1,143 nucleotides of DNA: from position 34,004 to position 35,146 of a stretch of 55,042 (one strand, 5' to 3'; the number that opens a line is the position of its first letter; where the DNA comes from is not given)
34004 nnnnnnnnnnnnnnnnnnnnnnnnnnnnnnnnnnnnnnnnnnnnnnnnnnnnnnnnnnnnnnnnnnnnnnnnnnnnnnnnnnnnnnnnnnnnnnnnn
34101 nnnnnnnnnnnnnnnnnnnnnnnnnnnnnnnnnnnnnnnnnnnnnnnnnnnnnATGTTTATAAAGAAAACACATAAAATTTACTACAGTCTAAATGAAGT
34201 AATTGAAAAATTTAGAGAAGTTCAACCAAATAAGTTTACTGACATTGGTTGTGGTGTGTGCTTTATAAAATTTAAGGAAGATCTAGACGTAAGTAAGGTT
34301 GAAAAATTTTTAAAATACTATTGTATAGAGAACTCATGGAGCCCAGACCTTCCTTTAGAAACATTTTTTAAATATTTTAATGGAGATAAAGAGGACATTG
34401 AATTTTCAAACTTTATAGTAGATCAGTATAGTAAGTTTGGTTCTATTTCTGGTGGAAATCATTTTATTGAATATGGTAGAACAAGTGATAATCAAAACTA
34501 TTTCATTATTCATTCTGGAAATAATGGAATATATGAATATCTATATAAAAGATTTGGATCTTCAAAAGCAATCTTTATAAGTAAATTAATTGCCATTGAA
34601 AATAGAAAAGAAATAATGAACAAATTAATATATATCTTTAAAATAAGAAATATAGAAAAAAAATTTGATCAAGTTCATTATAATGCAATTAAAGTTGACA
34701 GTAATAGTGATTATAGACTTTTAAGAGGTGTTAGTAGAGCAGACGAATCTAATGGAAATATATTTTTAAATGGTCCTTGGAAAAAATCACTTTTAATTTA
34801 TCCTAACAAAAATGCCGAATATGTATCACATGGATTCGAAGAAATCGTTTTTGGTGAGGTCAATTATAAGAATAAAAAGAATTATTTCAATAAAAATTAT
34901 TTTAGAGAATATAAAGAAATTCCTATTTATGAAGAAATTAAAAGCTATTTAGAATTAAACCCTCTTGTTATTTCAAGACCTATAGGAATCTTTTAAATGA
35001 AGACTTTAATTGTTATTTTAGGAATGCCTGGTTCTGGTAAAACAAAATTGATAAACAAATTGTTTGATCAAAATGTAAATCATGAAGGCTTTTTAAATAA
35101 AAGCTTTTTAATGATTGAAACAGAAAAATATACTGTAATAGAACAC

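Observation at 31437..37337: Very AT-rich five-gene operon: mini-RtcB, P-loop kinase, CCA/polyA-type nucleotidyltransferase and methyltransferase linked by a shared LamG-like module (candidate novel RNA-modification/repair system)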

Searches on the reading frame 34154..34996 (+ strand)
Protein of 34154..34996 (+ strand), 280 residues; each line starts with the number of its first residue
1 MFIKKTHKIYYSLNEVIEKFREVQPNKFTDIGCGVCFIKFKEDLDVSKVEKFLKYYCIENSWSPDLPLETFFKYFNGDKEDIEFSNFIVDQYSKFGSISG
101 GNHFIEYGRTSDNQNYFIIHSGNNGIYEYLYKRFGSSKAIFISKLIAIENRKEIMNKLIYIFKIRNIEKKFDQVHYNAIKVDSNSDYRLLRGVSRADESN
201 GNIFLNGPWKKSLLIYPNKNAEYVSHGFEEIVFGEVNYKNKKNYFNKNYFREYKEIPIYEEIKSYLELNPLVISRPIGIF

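Call 3: search_protein_families(library=pfam, proteins=[window:34154-34996:+], max_evalue=1)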
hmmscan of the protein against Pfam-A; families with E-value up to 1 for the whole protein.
window:34154-34996:+ (280 aa): 1 family
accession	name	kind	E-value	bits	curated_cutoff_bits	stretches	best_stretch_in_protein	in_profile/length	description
PF01139.22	RtcB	-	0.016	14.9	27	1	87-133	139-199/426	tRNA-splicing ligase RtcB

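Call 4: search_protein_families(library=phrogs, proteins=[window:34154-34996:+], max_evalue=0.1)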
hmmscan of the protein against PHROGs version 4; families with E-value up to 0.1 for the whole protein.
window:34154-34996:+ (280 aa): 1 family
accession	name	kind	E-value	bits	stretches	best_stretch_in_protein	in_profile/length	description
phrog_1075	-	DNA, RNA and nucleotide metabolism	7.2e-09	36.2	1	29-133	126-238/459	tRNA splicing ligase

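Call 8: search_dna_similar(query=window:34154-34996:+, collection=phages, mode=protein, max_rows=20, max_evalue=0.01)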
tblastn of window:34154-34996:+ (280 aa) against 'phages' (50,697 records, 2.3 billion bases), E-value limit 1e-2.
Records with a match: 29; places in all: 29; records where one place covers at least 80% of the query: 0.
Best place of each record, by identity: <60% 29.
By first word of the organism name: Lactococcus 7; Bacillus 7; Bacteriophage 4; Clostridioides 4; Clostridium 2; Listeria 2; Peptoclostridium 1; Bacteroides 1; Xanthomonas 1.
By host as written in the record: - 5; Clostridioides difficile 3; Lactococcus lactis 3; Lactococcus lactis subsp. cremoris DPC6860 2; Clostridium difficile 2; Bacillus cereus 2; Listeria monocytogenes 2; Bacillus cereus BtB2-4 2; and 8 more.
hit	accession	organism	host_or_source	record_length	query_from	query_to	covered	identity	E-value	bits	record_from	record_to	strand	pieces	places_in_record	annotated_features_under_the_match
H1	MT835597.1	Bacteriophage sp.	human fecal samples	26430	12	171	57%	27.3%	4e-6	54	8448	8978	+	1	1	record has no annotation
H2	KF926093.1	Lactococcus phage phiL47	Lactococcus lactis subsp. cremoris ...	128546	13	134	44%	32.6%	3e-5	51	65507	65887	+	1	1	hypothetical protein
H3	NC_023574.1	Lactococcus phage phiL47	Lactococcus lactis subsp. cremoris ...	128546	13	134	44%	32.6%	3e-5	51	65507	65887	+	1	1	tRNA splicing ligase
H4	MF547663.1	Clostridioides phage LIBA2945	Clostridioides difficile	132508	22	176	55%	25.0%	2e-4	49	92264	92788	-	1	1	release factor H-coupled RctB family protein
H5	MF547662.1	Clostridioides phage LIBA6276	Clostridioides difficile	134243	22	176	55%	25.0%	2e-4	49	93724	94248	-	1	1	release factor H-coupled RctB family protein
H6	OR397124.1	Clostridioides phage AR1086-1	Clostridioides difficile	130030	22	176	55%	25.0%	2e-4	49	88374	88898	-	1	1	rtcB: RNA-splicing ligase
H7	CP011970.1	Peptoclostridium phage phiCDIF1296T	Peptoclostridium difficile strain ...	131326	22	176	55%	25.0%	2e-4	49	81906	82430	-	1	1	hypothetical protein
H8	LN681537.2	Clostridium phage phiCD211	Clostridium difficile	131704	22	176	55%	25.0%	2e-4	49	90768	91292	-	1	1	tRNA-splicing ligase, RtcB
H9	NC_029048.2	Clostridium phage phiCD211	Clostridium difficile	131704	22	176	55%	25.0%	2e-4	49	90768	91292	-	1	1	tRNA splicing ligase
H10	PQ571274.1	Bacteroides phage BS-TP1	Bacteroides salyersiae BG8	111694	23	158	49%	28.4%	4e-3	44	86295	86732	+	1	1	tRNA splicing ligase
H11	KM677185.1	Lactococcus phage WRP3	Lactococcus lactis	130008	13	134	44%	31.5%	6e-6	53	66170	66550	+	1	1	hypothetical protein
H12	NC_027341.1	Lactococcus phage WRP3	Lactococcus lactis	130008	13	134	44%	31.5%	6e-6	53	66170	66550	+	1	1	tRNA splicing ligase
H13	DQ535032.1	Lactococcus phage KSY1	-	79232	30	178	53%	24.7%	1e-3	46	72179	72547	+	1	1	gp109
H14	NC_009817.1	Lactococcus phage KSY1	Lactococcus lactis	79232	30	178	53%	24.7%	1e-3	46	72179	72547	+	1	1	tRNA splicing ligase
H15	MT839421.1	Bacteriophage sp.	human fecal samples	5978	30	177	53%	23.5%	8e-3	43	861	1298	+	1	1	record has no annotation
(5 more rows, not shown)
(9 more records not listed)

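Call 9: search_solved_structures(query=window:34154-34996:+, max_evalue=10, show_alignments=3)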
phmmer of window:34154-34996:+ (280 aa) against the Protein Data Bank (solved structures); distinct sequences matched with E-value up to 10: 0.

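Call 10: find_homologous_proteins(query=window:34154-34996:+, max_evalue=0.001)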
Query window:34154-34996:+ (280 aa): 2 proteins with E <= 0.001 among 487 candidates.
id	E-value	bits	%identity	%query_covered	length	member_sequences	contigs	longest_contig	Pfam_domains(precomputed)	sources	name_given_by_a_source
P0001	2.7e-182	623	100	100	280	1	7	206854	-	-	-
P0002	1.5e-5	43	28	53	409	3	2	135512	PF01139.23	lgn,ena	-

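Call 11: find_encoding_contigs(protein=window:34154-34996:+, flank=10000, max_places=10)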
Protein window:34154-34996:+ (280 aa): 12 contigs read that carry it; 3 places shown.
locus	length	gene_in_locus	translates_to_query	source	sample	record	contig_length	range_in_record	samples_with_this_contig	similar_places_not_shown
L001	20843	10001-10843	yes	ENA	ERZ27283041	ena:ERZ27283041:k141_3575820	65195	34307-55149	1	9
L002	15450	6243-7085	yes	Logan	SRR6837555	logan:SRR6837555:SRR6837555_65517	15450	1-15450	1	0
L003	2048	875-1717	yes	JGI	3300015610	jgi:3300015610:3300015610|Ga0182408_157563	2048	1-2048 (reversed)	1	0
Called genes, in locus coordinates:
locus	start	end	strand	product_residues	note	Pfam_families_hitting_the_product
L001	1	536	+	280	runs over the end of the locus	PF00929:RNase_T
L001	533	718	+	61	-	-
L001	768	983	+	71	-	-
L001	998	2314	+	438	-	PF09414:RNA_ligase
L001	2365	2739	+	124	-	-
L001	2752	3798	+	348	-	PF00004:AAA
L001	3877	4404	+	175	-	-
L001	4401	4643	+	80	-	-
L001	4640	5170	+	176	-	-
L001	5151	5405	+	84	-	-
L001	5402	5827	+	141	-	-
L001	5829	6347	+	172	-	PF00383:dCMP_cyt_deam_1, PF14437:MafB19-deam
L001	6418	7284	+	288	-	-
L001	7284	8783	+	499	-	-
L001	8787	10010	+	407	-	-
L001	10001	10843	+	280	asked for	-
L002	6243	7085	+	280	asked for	-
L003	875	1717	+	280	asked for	-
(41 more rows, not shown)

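Call 15: search_solved_structures(query=P0002, max_evalue=0.001, show_alignments=2)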
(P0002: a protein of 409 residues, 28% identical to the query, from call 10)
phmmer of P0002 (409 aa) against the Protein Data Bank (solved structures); distinct sequences matched with E-value up to 0.001: 9.
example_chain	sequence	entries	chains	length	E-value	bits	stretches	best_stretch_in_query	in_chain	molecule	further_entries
2epg_A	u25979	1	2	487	5e-16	61.8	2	132-195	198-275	Hypothetical protein TTHA1785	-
1uc2_A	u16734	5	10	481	1e-14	57.5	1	304-393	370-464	hypothetical protein PH1602 | tRNA-splicing ligase RtcB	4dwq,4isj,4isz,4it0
4dwr_B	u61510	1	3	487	1.1e-14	57.3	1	304-393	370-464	tRNA-splicing ligase RtcB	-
7lfq_A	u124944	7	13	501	1.2e-14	57.3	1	304-393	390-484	RNA-splicing ligase RtcB | tRNA-splicing ligase RtcB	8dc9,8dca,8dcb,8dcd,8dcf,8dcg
8odo_A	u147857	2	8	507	1.2e-10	44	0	333-393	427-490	RNA-splicing ligase RtcB homolog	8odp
7p3b_A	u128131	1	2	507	1.2e-10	44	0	333-393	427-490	RNA-splicing ligase RtcB homolog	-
8orj_A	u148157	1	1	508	1.2e-10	44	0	333-393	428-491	RNA-splicing ligase RtcB homolog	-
8btt_A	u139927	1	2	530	1.5e-10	43.8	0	333-393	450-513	RNA-splicing ligase RtcB homolog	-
9i8v_C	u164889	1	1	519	3.5e-10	42.5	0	333-393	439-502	RNA-splicing ligase RtcB homolog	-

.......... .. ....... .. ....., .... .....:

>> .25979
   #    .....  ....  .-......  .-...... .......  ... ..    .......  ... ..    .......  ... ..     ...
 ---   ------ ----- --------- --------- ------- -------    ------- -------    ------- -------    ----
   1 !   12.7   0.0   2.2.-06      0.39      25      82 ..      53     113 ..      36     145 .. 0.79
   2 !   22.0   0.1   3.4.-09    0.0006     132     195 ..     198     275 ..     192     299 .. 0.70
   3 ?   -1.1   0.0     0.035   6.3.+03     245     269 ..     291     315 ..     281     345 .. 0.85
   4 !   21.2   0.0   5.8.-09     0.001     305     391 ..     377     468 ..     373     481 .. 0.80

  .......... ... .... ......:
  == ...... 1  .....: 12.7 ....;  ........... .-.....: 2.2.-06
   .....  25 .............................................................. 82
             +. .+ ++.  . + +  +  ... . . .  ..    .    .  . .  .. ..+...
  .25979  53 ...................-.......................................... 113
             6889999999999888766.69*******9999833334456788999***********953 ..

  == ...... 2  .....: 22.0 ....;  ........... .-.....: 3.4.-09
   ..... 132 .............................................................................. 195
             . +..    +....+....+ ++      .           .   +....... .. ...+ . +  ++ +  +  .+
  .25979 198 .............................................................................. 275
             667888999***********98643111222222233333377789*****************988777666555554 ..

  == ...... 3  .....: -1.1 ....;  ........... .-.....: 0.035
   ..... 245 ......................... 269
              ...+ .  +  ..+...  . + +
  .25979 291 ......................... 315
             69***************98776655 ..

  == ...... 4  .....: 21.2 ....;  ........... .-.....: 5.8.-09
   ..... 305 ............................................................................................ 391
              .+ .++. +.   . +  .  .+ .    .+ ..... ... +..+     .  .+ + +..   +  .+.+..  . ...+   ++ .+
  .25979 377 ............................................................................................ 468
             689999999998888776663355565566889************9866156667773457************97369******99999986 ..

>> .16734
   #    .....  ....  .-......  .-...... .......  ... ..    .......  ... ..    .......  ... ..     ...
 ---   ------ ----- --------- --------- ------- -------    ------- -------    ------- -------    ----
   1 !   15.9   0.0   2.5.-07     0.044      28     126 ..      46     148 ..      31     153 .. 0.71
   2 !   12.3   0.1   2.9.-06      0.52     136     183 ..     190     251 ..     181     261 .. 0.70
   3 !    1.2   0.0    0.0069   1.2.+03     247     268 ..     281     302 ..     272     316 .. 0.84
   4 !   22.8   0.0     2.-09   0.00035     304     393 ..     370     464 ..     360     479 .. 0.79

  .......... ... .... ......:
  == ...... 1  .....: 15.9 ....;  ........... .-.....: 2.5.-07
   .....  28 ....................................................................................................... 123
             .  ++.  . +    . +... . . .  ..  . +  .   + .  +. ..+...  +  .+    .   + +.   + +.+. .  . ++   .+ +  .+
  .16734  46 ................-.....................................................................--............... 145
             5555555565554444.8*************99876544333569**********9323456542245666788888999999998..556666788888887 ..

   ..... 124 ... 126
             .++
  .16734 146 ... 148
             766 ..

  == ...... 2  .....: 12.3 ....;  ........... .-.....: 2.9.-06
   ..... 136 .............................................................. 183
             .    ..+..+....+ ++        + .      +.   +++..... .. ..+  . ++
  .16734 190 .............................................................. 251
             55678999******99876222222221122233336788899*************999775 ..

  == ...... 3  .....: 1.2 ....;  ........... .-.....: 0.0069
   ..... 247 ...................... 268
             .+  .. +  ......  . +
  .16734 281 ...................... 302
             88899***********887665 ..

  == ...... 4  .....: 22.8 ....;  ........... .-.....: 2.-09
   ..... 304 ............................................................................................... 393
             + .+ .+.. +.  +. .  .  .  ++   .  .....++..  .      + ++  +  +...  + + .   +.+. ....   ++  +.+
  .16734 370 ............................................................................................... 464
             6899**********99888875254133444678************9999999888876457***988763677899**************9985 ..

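Call 21: search_protein_families(library=ncbifam, proteins=[window:34154-34996:+], max_evalue=1)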
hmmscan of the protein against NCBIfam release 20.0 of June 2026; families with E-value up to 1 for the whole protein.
window:34154-34996:+ (280 aa): 3 families
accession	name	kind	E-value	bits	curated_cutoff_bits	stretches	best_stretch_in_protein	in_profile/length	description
NF052663.1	RtcB_rel_intein2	exception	0.00014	20.8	1050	1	93-133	379-419/626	intein-containing RctB family protein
NF007153.0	PRK09588.1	equivalog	0.0021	17.1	407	1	30-110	74-144/379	RNA ligase RtcB family protein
TIGR03073.1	release_rtcB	hypoth_equivalog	0.0026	16.8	271.8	1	30-109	63-132/356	RNA ligase RtcB family protein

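Call 23: search_protein_representatives(protein=window:34154-34996:+)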
Query: 280 residues. Proteins with E-value up to 0.001 (for the whole library): 44; up to 1e-10: 6; up to 1e-30: 1. The best 44 are listed.
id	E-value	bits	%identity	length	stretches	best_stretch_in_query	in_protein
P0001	8.6e-183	622.6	100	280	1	1-280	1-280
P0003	1.2e-23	100.5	35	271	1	28-260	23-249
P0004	2.3e-20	89.7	37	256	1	24-277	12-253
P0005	3.4e-19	85.9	31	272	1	3-260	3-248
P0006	1.1e-15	74.3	34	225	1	76-263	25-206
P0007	1.5e-12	64.1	32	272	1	16-278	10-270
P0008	2.2e-08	50.4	40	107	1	183-275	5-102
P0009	3.3e-08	49.8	30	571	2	23-126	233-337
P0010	7.4e-08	48.7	31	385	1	23-169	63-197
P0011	1.3e-06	44.5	32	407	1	29-174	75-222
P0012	1.4e-06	44.5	33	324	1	23-129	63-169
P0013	2.3e-06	43.7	35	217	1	15-128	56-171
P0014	4.4e-06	42.8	36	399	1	52-146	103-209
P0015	6.2e-06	42.3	30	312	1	29-170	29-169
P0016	1.1e-05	41.5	26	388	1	18-171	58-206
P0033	3.4e-04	36.6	34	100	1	190-279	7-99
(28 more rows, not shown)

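Call 28: find_related_loci(query=A2, collection=viral_contigs, flank=10000)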
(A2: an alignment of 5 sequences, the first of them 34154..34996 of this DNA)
Query A2 (280 aa) in viral_contigs; peptide patterns used: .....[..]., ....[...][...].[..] (x = any residue, [..] = any of these).
600 stretches matched a pattern (row limit reached: there are more); 336 encode a relative of the query (tblastn E <= 1e-3); the best 80 are kept; 80 distinct loci.
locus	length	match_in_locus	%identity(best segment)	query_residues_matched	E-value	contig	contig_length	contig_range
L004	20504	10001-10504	27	30-181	7e-12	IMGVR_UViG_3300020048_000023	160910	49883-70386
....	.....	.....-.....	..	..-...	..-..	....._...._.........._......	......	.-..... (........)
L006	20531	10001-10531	28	12-171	5e-10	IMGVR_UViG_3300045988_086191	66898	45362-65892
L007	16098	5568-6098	28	12-171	5e-10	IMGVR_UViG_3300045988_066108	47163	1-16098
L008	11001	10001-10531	28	12-171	5e-10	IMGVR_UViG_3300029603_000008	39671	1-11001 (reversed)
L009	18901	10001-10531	28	12-171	5e-10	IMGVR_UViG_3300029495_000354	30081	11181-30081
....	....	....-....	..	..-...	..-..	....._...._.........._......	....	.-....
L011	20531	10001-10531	28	12-171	6e-10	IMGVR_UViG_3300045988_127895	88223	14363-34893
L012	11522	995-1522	27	12-171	6e-10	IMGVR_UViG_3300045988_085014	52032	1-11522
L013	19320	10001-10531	28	12-171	1e-9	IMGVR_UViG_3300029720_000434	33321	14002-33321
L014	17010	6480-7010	27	12-171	1e-9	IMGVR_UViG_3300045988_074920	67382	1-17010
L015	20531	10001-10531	28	12-171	1e-9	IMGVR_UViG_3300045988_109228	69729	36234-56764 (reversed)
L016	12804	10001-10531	27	12-171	2e-9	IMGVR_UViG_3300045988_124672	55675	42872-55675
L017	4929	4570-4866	33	22-123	3e-9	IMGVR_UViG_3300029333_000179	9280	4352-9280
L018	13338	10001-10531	27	12-171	3e-9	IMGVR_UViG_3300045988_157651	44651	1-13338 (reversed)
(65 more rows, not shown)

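Call 29: find_homologous_proteins(query=A2, max_evalue=0.000001)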
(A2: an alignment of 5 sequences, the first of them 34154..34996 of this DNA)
Query A2 (5 sequences) (280 aa, profile of the alignment): 48 proteins with E <= 0.000001 among 2181 candidates.
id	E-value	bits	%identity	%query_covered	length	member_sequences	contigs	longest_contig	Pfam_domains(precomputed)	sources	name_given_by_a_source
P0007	2.5e-106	373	28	93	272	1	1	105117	-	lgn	-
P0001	3.2e-102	360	100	100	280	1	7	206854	-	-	-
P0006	2.7e-54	203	33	71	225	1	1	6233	-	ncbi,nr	ncbi:MAG: hypothetical protein Q7R95_09735, partial [bacterium]|nr:hypothetical protein [bacterium]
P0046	9.7e-14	70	28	54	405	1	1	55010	PF01139.23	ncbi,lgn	ncbi:MAG: RtcB family protein [bacterium]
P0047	3.0e-12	65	30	36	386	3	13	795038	PF01139.23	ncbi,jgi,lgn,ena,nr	ncbi:MAG TPA: RtcB family protein [Defluviitoga sp.]|nr:RtcB family protein [Defluviitoga sp.] HOP24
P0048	3.8e-11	61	28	36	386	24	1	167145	PF01139.23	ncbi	-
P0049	5.0e-11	61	33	35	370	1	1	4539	PF01139.23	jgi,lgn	jgi:tRNA-splicing ligase RtcB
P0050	7.0e-11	60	24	39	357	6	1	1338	PF01139.23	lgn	-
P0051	9.1e-11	60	32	36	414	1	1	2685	PF01139.23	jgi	-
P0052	1.4e-10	59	28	43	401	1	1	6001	PF01139.23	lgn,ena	-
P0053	1.8e-10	59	30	36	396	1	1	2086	PF01139.23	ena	-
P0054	2.6e-10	58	29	36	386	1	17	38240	PF01139.23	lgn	-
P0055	2.8e-10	58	28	36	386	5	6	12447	PF01139.23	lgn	-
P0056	7.0e-10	57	25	49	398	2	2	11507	PF01139.23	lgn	-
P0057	1.2e-9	56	26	30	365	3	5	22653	PF01139.23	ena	-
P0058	1.3e-9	56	37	9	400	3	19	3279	PF01139.23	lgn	-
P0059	1.4e-9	56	28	36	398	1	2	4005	PF01139.23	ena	-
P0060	1.7e-9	56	22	54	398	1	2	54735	PF01139.23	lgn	-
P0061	2.7e-9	55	32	37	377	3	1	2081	PF01139.23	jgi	-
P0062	3.3e-9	55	31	34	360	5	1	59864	PF01139.23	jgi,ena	-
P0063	5.7e-9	54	33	39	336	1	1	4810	PF01139.23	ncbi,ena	-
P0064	6.6e-9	54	28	34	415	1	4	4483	PF01139.23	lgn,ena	-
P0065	6.8e-9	54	28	44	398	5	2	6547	PF01139.23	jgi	jgi:RNA-splicing ligase RtcB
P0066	7.0e-9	54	31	34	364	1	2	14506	PF01139.23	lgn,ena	-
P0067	7.7e-9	54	27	34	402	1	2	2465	PF01139.23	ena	-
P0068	1.4e-8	53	31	49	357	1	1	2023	PF01139.23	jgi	jgi:RNA-splicing ligase RtcB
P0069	2.1e-8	52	29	51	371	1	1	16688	PF01139.23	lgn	-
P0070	2.1e-8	52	26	49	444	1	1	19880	PF01139.23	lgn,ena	-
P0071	2.2e-8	52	35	38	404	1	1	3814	PF01139.23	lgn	-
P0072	2.3e-8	52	33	36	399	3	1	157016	PF01139.23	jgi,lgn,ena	-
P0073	2.8e-8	52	26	41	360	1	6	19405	PF01139.23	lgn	-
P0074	3.6e-8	51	26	34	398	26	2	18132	PF01139.23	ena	-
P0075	6.1e-8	51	23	60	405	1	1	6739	PF01139.23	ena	-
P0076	6.4e-8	51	29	34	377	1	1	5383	PF01139.23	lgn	-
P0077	7.7e-8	50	25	35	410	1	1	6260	PF01139.23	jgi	jgi:RNA-splicing ligase RtcB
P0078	7.8e-8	50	29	34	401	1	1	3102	PF01139.23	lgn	-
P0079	8.7e-8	50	26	34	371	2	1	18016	PF01139.23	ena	-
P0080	1.2e-7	50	26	35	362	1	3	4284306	PF01139.23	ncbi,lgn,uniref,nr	ncbi:RNA-splicing ligase RtcB [Acetobacterium bakii]|uniref:3'-phosphate/5'-hydroxy nucleic acid lig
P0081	1.3e-7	50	30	36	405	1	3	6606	PF01139.23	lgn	-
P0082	1.5e-7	49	26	34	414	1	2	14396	PF01139.23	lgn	-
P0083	1.5e-7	49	28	37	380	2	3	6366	PF01139.23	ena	-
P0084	1.6e-7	49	28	36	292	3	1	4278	PF01139.23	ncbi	-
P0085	2.3e-7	49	31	38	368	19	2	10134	PF01139.23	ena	-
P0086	3.7e-7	48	28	31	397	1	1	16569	PF01139.23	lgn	-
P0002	4.3e-7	48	28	53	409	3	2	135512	PF01139.23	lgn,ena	-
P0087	5.0e-7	48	26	37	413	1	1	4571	PF01139.23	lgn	-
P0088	6.1e-7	47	26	44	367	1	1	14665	PF01139.23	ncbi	-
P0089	8.7e-7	47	30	38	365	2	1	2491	PF01139.23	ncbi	-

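Call 30: find_encoding_contigs(protein=P0007, flank=10000, max_places=4)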
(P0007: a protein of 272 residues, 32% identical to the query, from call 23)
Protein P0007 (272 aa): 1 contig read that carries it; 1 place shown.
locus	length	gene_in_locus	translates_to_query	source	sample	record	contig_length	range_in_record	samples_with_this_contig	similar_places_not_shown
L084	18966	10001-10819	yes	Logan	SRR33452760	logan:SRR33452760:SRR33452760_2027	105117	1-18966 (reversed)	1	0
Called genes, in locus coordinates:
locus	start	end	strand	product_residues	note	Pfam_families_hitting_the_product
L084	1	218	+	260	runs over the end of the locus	PF04446:Thg1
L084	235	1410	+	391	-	PF17767:NAPRTase_N, PF04095:NAPRTase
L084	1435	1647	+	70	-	-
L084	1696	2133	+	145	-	-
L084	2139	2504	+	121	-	-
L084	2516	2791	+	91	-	-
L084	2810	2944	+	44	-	-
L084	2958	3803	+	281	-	-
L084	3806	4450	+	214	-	PF13328:HD_4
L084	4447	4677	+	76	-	-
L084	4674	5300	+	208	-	PF01467:CTP_transf_like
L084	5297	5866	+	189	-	-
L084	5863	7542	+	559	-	PF00795:CN_hydrolase, PF02540:NAD_synthase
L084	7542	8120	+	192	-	PF04989:RMNT_CmcI, PF13578:Methyltransf_24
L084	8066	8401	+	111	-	PF01844:HNH (weak), PF14279:HNH_5 (weak)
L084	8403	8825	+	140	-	PF00293:NUDIX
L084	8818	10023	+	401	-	-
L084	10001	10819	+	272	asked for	-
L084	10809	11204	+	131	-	-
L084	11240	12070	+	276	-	-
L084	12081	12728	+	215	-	-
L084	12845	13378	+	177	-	PF00011:HSP20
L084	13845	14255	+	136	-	-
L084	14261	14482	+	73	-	-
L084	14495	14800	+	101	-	-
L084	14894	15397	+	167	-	-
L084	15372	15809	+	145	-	-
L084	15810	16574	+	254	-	-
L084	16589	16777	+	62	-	-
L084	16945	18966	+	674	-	?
